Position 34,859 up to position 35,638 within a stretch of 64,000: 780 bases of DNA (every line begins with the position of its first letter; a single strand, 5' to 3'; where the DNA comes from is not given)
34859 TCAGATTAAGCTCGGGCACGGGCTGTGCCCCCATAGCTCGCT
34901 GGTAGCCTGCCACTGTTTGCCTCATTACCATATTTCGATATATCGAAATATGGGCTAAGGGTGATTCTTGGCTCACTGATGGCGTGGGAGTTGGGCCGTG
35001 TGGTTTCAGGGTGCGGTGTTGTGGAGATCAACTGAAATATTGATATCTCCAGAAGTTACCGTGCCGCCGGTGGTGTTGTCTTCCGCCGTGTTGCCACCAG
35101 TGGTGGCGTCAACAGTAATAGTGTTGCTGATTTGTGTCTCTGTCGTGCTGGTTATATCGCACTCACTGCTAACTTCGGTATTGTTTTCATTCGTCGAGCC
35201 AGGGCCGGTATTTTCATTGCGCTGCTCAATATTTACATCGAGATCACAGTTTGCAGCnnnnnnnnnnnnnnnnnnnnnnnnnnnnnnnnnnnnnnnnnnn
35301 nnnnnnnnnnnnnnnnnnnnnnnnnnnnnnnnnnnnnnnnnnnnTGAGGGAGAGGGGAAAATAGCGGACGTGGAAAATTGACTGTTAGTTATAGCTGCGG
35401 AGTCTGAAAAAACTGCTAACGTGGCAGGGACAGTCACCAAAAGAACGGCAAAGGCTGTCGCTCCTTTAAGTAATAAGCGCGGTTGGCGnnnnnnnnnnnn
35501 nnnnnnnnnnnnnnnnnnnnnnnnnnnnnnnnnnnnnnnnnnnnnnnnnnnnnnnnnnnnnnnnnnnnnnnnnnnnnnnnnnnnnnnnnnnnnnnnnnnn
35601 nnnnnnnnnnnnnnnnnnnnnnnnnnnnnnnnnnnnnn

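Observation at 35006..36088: A SipW/Sec11-type signal peptidase is fused to what looks like its own substrate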

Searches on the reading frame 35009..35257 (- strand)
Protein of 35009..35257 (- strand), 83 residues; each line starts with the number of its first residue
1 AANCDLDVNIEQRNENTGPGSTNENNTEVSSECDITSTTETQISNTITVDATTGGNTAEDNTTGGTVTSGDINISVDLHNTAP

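Call 5: search_protein_families(library=ncbifam, proteins=[window:35009-35257:-], max_evalue=10)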
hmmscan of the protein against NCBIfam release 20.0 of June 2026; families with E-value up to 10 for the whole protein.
seq(83 aa): 0 families

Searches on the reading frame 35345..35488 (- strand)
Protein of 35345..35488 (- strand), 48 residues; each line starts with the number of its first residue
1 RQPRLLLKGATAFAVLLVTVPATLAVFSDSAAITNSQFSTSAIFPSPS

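Call 5: search_protein_families(library=ncbifam, proteins=[window:35357-35476:-], max_evalue=10)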
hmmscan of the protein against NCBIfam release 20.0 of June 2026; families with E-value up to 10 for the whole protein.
seq(40 aa): 1 family
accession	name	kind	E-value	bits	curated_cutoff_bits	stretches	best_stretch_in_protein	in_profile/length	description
TIGR04088.1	cognate_SipW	domain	0.029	14.6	19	1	7-32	3-28/34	SipW-dependent-type signal peptide-containing protein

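Call 72: search_protein_families(library=ncbifam, proteins=[window:35345-35488:-], max_evalue=10)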
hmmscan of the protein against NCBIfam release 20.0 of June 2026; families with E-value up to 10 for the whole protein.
seq(48 aa): 1 family
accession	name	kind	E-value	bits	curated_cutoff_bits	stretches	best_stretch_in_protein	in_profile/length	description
TIGR04088.1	cognate_SipW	domain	0.057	13.6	19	1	12-36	4-28/34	SipW-dependent-type signal peptide-containing protein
